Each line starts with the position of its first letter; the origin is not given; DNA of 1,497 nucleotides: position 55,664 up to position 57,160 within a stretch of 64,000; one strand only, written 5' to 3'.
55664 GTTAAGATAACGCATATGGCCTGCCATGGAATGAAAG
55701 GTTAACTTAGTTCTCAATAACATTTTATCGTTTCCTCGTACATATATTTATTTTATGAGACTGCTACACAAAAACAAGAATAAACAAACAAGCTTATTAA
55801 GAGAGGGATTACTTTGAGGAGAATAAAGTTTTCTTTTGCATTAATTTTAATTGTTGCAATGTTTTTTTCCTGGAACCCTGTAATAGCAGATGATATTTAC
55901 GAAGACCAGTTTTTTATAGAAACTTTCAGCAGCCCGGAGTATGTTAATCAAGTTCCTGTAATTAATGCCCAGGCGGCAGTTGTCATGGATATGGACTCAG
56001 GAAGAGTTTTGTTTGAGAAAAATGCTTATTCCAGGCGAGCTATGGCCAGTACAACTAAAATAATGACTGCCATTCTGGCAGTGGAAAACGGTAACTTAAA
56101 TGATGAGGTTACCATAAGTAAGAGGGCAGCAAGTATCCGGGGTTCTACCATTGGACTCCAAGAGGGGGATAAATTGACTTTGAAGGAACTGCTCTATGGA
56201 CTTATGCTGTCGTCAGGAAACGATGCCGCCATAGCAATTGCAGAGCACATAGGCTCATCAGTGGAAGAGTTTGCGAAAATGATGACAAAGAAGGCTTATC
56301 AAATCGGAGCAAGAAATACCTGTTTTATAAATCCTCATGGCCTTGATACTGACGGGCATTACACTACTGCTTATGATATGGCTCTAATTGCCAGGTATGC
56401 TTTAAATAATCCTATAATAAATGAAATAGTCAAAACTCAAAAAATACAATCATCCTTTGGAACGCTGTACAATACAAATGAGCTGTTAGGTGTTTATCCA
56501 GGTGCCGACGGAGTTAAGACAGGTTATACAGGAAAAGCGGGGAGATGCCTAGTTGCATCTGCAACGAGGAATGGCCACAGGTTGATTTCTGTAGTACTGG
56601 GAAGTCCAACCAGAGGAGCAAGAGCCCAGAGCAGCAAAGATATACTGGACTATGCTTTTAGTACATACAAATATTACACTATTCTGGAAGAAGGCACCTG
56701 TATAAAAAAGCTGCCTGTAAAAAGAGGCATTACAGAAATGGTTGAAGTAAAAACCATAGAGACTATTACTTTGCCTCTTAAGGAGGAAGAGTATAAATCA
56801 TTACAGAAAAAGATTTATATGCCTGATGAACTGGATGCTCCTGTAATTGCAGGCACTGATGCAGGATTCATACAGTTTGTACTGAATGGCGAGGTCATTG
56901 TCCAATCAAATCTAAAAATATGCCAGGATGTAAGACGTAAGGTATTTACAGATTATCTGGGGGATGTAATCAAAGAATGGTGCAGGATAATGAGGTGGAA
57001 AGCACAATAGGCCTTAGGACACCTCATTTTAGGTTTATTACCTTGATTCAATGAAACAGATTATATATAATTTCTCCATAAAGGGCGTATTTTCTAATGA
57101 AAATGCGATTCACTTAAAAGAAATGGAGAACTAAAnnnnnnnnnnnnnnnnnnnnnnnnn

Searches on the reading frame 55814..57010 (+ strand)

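Call 60: search_protein_families(library=pfam, proteins=[window:55814-57010:+], max_evalue=0.001)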
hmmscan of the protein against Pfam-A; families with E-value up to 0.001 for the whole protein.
window:55814-57010:+ (398 aa): 4 families
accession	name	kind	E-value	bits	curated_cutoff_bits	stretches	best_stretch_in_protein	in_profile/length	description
PF00768.25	Peptidase_S11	-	8.6e-67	225.5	27.6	1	46-265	6-238/239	D-alanyl-D-alanine carboxypeptidase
PF07943.18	PBP5_C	-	8e-12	45.6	21.2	1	285-374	1-90/91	Penicillin-binding protein 5, C-terminal domain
PF13354.11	Beta-lactamase2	-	1.9e-06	27.8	22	1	56-192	3-142/214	Beta-lactamase enzyme family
PF00905.27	Transpeptidase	-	0.00043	20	22.1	1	55-158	3-124/299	Penicillin binding protein transpeptidase domain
